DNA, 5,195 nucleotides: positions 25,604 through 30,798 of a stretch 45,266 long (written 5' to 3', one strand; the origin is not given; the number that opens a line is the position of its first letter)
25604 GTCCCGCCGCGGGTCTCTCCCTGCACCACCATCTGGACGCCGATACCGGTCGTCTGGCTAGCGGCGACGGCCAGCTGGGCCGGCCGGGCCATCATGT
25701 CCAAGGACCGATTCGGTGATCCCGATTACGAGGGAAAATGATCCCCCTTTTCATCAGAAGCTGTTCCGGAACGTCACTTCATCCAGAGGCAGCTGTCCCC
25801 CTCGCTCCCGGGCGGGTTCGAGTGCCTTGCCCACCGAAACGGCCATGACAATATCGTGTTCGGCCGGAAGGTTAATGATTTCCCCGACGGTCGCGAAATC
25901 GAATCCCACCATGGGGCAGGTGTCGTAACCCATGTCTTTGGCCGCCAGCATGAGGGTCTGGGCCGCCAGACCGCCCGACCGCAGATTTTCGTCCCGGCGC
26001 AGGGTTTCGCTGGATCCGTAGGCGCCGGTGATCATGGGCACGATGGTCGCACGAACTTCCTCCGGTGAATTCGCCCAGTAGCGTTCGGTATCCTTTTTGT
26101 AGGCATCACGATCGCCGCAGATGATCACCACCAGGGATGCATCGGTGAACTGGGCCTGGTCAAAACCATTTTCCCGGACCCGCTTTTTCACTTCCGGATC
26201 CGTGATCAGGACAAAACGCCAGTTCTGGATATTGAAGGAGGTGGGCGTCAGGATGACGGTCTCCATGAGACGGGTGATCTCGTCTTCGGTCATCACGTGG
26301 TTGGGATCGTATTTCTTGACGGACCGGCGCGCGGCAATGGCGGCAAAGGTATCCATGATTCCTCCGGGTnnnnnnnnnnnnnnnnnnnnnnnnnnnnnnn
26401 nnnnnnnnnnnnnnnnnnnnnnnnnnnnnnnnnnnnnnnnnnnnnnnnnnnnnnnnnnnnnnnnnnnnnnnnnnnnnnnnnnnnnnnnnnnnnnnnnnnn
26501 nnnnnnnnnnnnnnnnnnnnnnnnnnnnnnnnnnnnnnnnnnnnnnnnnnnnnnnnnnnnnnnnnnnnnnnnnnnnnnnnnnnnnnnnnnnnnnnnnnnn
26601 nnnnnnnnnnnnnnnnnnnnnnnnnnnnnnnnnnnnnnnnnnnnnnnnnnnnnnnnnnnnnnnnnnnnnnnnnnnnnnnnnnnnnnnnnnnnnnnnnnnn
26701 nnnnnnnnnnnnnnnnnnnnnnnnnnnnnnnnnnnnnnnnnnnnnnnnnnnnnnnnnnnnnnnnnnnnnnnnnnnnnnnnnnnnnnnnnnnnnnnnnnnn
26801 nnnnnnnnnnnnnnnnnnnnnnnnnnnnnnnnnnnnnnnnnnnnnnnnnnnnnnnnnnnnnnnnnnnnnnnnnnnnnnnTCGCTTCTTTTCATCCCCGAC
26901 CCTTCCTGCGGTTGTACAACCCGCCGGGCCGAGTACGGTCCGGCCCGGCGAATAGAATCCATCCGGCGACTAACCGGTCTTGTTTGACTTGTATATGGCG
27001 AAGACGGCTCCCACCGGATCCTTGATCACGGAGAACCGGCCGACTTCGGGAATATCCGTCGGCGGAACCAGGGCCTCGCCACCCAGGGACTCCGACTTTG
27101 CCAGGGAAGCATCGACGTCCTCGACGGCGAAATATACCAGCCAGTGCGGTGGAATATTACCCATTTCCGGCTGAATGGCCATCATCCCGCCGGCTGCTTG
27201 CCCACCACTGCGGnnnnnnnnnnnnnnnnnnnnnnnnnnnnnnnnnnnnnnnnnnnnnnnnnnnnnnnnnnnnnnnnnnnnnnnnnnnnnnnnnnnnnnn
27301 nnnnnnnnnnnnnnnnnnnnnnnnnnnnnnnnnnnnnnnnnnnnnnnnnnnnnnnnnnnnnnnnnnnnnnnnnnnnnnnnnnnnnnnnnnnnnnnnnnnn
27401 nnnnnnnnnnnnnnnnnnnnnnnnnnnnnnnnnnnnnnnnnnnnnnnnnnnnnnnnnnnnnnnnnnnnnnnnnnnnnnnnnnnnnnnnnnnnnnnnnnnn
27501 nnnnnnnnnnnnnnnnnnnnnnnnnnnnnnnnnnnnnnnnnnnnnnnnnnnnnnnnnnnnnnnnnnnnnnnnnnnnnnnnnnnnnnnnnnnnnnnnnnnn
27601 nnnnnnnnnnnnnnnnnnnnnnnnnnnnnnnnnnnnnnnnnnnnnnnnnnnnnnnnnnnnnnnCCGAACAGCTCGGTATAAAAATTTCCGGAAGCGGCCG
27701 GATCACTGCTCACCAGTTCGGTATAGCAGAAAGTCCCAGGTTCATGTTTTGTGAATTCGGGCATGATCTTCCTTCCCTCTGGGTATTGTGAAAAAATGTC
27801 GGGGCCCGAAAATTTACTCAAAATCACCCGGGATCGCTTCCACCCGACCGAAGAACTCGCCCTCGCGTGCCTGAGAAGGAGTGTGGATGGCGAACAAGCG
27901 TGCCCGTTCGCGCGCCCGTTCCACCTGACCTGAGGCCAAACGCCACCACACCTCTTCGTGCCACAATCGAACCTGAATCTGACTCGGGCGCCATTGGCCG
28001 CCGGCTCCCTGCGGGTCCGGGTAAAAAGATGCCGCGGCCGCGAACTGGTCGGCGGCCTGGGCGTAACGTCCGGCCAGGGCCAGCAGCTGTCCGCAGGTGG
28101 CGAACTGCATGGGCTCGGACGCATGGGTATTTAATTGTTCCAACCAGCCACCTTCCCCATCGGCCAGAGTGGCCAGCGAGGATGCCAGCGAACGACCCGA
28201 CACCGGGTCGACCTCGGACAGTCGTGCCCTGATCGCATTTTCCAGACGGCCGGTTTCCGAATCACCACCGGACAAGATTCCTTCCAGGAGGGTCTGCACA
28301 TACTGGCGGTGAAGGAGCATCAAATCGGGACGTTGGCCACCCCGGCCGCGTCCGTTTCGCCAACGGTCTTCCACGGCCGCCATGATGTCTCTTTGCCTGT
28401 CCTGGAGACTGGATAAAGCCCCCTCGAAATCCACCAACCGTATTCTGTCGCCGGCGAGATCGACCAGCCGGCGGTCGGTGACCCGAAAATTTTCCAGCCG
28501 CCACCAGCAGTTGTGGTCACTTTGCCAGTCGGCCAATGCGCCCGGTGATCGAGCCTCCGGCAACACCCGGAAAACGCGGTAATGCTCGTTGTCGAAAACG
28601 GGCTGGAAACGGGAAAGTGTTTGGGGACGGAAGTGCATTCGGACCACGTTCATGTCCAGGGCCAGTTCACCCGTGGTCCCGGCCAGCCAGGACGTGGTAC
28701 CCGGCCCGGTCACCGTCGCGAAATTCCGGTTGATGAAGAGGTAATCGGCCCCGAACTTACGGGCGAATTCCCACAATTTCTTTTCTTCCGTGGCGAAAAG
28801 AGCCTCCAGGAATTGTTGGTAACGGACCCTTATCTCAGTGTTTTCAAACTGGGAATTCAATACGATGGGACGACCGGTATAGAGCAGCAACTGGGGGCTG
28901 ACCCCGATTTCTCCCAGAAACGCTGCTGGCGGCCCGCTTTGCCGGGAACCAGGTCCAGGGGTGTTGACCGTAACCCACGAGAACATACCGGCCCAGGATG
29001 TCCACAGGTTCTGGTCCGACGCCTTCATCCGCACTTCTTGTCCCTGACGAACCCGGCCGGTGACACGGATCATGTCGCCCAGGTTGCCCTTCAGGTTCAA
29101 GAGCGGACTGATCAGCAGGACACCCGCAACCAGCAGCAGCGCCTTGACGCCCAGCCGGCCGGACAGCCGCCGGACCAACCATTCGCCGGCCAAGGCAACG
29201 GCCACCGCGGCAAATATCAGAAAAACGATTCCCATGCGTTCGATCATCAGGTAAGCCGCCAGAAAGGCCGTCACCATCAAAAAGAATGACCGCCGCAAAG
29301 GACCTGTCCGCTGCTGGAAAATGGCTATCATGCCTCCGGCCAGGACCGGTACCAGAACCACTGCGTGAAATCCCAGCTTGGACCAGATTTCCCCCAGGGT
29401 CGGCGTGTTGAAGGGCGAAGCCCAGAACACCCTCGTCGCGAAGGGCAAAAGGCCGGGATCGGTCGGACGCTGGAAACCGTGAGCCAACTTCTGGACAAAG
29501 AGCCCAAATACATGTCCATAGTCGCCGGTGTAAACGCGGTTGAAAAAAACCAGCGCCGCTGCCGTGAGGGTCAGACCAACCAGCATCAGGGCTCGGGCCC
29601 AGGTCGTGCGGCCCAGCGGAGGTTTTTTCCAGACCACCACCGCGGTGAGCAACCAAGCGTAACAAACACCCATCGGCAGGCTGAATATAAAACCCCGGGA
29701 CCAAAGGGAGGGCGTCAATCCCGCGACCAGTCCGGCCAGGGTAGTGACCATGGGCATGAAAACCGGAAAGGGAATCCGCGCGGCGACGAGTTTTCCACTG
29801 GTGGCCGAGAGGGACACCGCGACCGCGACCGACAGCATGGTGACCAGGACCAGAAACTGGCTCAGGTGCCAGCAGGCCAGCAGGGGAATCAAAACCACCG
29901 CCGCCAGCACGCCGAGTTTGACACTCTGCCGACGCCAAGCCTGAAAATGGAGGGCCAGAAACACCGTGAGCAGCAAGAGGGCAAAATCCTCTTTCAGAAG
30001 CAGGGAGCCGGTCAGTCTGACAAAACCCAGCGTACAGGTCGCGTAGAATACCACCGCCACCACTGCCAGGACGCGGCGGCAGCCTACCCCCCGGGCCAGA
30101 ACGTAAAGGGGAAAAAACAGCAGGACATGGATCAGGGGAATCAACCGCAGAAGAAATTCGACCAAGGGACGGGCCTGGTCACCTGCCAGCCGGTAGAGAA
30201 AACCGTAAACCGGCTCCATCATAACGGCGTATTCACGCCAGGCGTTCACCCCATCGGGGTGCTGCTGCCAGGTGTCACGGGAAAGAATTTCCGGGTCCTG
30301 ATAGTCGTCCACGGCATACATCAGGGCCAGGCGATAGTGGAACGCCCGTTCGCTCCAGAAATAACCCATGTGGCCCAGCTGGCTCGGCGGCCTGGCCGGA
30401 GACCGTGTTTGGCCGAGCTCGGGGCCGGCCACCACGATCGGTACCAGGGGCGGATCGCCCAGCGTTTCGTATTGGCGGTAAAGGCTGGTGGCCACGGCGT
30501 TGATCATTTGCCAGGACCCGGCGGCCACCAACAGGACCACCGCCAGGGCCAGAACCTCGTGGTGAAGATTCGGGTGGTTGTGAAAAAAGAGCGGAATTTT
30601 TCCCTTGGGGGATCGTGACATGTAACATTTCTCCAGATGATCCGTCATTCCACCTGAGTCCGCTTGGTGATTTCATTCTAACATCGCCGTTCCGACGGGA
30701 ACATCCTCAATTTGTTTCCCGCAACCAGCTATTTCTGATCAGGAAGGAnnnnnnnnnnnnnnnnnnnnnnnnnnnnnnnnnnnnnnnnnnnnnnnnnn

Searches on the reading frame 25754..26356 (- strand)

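Call 15: search_protein_families(library=pfam, proteins=[window:25754-26356:-], max_evalue=0.001)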
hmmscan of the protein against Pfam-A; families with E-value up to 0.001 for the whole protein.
window:25754-26356:- (200 aa): 2 families
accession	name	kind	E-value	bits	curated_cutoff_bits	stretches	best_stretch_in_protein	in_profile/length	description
PF00881.29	Nitroreductase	-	2.9e-30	106.1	23.5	1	7-177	1-167/167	Nitroreductase family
PF14512.11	TM1586_NiRdase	-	3.4e-08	33.8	27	1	22-60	155-193/215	Putative TM nitroreductase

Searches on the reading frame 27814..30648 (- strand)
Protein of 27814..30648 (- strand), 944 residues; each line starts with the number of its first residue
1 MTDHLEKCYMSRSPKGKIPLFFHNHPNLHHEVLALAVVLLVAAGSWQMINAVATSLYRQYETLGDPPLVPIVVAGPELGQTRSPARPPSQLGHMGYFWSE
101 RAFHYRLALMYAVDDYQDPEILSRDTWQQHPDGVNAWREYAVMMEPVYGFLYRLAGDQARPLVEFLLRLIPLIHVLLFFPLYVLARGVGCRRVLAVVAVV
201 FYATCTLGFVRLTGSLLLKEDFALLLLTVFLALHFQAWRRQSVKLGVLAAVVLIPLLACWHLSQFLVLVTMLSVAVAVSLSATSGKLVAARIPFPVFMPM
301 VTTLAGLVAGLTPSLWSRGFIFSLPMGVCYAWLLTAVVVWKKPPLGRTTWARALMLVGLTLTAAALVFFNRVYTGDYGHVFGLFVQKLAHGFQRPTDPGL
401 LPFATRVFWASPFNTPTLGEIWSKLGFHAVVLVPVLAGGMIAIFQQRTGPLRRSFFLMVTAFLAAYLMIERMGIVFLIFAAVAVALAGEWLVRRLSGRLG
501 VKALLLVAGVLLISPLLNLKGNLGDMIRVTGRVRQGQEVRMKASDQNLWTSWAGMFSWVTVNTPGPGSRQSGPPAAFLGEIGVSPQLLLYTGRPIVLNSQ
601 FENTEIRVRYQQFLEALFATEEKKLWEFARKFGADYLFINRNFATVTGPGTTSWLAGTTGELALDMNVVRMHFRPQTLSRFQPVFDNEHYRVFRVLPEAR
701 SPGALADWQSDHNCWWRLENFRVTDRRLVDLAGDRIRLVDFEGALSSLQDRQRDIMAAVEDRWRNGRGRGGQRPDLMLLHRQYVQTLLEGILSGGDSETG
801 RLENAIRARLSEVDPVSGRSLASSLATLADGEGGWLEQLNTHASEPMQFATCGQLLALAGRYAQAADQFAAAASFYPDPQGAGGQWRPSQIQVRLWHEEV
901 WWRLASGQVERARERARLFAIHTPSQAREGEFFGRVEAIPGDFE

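Call 15: search_protein_families(library=pfam, proteins=[window:27814-30648:-], max_evalue=0.001)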
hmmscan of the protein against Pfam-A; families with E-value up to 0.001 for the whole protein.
window:27814-30648:- (944 aa): 1 family
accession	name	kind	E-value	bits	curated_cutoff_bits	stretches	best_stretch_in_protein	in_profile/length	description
PF10034.15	Dpy19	-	2e-12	46.5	27.2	2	122-290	60-243/653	Q-cell neuroblast polarisation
